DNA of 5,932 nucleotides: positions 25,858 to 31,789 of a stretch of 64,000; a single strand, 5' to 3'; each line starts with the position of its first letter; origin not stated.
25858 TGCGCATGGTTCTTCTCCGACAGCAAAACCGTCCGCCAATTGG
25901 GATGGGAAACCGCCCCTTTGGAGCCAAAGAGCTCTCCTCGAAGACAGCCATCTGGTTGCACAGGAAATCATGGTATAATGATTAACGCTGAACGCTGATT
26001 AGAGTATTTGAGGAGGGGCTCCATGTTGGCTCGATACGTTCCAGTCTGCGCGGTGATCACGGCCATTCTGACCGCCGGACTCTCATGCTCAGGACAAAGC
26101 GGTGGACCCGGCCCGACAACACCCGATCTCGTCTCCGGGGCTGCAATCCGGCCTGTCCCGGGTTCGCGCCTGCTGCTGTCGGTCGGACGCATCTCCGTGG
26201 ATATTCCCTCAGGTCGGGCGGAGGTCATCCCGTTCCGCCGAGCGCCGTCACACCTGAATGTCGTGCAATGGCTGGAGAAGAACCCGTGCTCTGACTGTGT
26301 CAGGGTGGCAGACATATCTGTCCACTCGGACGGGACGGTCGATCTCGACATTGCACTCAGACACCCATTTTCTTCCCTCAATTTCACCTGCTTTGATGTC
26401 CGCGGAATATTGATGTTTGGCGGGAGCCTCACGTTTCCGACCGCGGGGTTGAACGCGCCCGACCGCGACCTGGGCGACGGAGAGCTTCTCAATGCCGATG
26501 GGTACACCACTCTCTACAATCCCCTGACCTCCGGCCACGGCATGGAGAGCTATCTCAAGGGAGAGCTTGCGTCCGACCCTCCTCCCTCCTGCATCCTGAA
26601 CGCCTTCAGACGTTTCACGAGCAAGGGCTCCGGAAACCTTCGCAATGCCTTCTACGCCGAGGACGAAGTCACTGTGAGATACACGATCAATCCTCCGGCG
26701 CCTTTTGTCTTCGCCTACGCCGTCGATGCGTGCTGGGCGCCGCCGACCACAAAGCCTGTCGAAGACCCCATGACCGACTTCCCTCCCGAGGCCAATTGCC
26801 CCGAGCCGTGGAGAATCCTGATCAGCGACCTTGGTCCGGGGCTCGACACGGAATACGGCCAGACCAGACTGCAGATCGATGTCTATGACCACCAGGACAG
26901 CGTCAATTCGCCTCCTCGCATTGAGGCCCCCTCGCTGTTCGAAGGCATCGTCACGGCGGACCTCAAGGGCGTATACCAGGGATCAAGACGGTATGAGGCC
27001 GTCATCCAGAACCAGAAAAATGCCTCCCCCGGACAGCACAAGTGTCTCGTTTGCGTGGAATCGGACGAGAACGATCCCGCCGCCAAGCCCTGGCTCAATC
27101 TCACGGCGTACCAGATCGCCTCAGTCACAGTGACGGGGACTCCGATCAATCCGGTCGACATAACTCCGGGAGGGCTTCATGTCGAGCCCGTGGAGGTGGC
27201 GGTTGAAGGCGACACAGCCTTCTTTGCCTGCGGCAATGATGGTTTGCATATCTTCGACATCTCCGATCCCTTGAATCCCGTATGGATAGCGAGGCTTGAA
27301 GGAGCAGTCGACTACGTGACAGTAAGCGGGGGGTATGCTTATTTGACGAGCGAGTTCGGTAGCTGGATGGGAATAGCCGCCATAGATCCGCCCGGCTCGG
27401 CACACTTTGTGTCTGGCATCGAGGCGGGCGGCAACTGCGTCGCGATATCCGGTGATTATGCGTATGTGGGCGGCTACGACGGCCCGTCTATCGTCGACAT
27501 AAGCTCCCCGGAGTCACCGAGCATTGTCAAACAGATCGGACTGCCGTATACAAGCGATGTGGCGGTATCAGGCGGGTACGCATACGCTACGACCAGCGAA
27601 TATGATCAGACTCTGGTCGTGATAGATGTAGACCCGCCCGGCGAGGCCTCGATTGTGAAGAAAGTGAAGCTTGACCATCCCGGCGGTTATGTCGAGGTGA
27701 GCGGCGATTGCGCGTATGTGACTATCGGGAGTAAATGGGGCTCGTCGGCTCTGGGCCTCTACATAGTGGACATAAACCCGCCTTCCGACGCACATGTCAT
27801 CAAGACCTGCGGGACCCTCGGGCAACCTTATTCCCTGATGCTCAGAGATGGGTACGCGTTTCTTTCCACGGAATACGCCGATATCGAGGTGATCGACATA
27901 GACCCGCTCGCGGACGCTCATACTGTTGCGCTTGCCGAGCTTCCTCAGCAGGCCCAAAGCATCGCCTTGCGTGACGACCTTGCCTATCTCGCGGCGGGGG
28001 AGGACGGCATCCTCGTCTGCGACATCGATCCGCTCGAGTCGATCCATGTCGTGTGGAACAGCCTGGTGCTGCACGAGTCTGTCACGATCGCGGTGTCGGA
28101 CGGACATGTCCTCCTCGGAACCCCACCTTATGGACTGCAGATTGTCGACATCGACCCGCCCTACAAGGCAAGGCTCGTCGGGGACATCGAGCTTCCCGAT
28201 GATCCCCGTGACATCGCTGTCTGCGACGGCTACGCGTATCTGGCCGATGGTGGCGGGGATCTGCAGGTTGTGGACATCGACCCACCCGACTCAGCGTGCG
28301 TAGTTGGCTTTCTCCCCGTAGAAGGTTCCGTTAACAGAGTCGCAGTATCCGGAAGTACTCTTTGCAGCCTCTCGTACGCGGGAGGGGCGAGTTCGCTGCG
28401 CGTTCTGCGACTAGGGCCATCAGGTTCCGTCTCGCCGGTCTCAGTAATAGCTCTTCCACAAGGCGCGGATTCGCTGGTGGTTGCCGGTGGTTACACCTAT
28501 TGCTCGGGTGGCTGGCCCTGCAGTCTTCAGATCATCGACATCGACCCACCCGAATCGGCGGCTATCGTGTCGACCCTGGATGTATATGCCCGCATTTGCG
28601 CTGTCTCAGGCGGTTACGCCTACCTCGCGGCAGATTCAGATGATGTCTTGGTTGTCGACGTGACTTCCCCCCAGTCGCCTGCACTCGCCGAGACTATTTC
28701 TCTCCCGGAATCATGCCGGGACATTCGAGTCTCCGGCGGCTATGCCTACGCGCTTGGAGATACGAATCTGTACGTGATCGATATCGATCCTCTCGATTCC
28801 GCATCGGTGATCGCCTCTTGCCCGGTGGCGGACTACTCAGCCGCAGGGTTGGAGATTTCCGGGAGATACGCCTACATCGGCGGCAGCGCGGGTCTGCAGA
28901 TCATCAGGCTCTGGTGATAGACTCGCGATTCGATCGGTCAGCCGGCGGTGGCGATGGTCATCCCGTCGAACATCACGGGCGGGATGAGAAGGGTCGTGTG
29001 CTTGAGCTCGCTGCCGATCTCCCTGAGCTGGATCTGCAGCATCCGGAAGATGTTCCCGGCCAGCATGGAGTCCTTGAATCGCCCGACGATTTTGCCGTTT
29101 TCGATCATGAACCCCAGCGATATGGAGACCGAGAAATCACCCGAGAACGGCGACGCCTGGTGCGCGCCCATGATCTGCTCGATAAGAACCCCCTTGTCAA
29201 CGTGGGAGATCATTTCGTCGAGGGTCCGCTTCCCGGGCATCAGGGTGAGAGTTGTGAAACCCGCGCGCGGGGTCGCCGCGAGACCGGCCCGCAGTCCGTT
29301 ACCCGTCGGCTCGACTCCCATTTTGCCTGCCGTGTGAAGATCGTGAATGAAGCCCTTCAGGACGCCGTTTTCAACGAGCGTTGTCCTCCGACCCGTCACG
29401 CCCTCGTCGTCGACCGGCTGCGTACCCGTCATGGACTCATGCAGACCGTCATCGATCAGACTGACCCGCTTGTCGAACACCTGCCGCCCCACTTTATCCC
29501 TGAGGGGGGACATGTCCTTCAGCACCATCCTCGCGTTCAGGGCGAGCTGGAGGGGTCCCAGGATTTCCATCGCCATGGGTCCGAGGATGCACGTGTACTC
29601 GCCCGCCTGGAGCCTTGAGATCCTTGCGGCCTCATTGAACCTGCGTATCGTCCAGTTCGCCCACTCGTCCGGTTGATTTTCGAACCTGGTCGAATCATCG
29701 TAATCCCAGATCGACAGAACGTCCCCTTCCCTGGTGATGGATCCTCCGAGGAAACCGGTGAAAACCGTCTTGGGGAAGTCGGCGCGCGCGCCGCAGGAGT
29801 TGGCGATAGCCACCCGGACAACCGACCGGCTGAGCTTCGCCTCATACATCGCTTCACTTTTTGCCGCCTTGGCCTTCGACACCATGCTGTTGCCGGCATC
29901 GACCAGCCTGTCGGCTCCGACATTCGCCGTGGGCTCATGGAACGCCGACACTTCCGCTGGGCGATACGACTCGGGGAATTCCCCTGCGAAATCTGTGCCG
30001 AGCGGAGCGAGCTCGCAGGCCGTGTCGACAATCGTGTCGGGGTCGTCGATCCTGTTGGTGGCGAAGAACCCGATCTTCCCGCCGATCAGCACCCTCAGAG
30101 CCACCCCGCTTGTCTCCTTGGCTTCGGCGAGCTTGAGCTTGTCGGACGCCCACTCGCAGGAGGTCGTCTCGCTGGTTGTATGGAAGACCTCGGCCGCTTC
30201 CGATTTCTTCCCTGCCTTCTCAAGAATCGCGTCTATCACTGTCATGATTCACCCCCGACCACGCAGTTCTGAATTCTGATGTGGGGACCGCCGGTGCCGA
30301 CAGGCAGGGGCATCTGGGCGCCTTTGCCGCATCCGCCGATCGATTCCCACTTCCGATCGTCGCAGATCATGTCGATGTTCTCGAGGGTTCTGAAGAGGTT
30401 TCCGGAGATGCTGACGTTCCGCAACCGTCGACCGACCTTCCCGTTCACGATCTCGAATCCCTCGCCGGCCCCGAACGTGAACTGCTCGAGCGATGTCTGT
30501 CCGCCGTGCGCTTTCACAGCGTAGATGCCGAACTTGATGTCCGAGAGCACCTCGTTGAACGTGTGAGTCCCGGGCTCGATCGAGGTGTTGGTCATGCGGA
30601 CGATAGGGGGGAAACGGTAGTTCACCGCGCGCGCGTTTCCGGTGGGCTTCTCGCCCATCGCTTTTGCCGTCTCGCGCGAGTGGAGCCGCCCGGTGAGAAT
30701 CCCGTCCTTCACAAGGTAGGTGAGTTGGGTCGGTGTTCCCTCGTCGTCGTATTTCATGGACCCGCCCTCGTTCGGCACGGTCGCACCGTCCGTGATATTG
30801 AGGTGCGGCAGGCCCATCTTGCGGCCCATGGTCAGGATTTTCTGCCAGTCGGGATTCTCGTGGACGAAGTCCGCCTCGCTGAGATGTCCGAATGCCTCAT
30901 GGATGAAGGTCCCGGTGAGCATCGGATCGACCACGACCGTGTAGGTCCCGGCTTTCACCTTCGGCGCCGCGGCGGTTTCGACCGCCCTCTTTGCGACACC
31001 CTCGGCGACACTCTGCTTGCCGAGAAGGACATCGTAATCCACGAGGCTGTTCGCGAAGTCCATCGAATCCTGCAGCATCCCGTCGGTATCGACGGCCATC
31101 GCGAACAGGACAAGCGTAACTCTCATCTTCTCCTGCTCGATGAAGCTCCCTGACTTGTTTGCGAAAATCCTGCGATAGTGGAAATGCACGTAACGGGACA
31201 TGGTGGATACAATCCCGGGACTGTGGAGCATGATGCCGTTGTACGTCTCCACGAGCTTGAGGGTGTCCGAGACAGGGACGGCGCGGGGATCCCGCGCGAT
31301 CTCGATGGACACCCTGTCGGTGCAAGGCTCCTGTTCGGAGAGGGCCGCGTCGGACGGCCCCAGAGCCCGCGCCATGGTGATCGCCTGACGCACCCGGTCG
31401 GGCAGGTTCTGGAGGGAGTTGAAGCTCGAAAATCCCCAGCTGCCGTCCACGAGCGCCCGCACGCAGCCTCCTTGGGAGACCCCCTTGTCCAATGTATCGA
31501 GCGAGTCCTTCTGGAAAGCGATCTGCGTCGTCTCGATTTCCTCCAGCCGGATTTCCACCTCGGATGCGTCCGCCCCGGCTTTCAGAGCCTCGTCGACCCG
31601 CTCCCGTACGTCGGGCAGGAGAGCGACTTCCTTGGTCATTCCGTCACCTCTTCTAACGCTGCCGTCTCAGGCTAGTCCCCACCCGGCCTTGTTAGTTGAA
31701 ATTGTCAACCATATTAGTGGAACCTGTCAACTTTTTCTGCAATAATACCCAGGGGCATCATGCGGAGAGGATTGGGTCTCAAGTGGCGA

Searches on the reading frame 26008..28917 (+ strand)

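Call 59: search_protein_families(library=pfam, proteins=[window:26008-28917:+], max_evalue=0.001)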
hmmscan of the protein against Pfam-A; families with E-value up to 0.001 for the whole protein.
window:26008-28917:+ (969 aa): 1 family
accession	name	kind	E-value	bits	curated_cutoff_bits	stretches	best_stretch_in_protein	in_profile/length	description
PF08309.17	LVIVD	-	1.3e-35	120.9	20.2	3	478-507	7-37/42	LVIVD repeat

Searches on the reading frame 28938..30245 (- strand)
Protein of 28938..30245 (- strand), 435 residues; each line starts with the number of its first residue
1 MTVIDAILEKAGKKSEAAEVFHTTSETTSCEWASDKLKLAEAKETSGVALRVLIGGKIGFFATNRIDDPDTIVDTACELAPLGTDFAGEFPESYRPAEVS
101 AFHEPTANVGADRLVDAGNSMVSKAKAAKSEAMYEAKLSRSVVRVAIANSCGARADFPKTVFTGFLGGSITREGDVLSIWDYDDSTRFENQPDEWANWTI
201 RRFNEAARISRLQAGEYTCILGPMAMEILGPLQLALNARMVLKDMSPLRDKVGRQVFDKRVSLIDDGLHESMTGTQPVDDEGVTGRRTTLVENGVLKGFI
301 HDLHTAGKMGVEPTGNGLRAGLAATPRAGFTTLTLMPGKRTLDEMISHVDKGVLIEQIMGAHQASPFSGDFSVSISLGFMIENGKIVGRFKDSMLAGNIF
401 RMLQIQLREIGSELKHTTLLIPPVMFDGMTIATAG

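Call 51: search_protein_families(library=ncbifam, proteins=[window:28938-30245:-], max_evalue=0.00001)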
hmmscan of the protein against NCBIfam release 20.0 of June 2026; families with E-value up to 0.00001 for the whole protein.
window:28938-30245:- (435 aa): 3 families
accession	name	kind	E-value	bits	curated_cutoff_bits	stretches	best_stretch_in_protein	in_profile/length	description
NF008006.0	PRK10735.1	equivalog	3.1e-28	98.4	513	1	243-415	276-446/481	metalloprotease TldD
NF040952.1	Arch_mtprotase_TldD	equivalog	1.1e-27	97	635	1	192-404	191-403/443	zinc metalloprotease TldD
NF008268.0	PRK11040.1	equivalog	1.7e-15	56.7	438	1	210-432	233-444/446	metalloprotease PmbA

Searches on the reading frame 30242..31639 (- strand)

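Call 51: search_protein_families(library=ncbifam, proteins=[window:30242-31639:-], max_evalue=0.00001)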
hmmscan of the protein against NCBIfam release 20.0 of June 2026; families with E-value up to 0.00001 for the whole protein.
window:30242-31639:- (465 aa): 3 families
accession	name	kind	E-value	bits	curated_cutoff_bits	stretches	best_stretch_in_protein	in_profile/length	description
NF040952.1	Arch_mtprotase_TldD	equivalog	9.3e-84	281.7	635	1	15-462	4-443/443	zinc metalloprotease TldD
NF008006.0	PRK10735.1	equivalog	2.4e-41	141.7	513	1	211-464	222-480/481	metalloprotease TldD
NF008268.0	PRK11040.1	equivalog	4.6e-10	38.8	438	1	156-437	165-433/446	metalloprotease PmbA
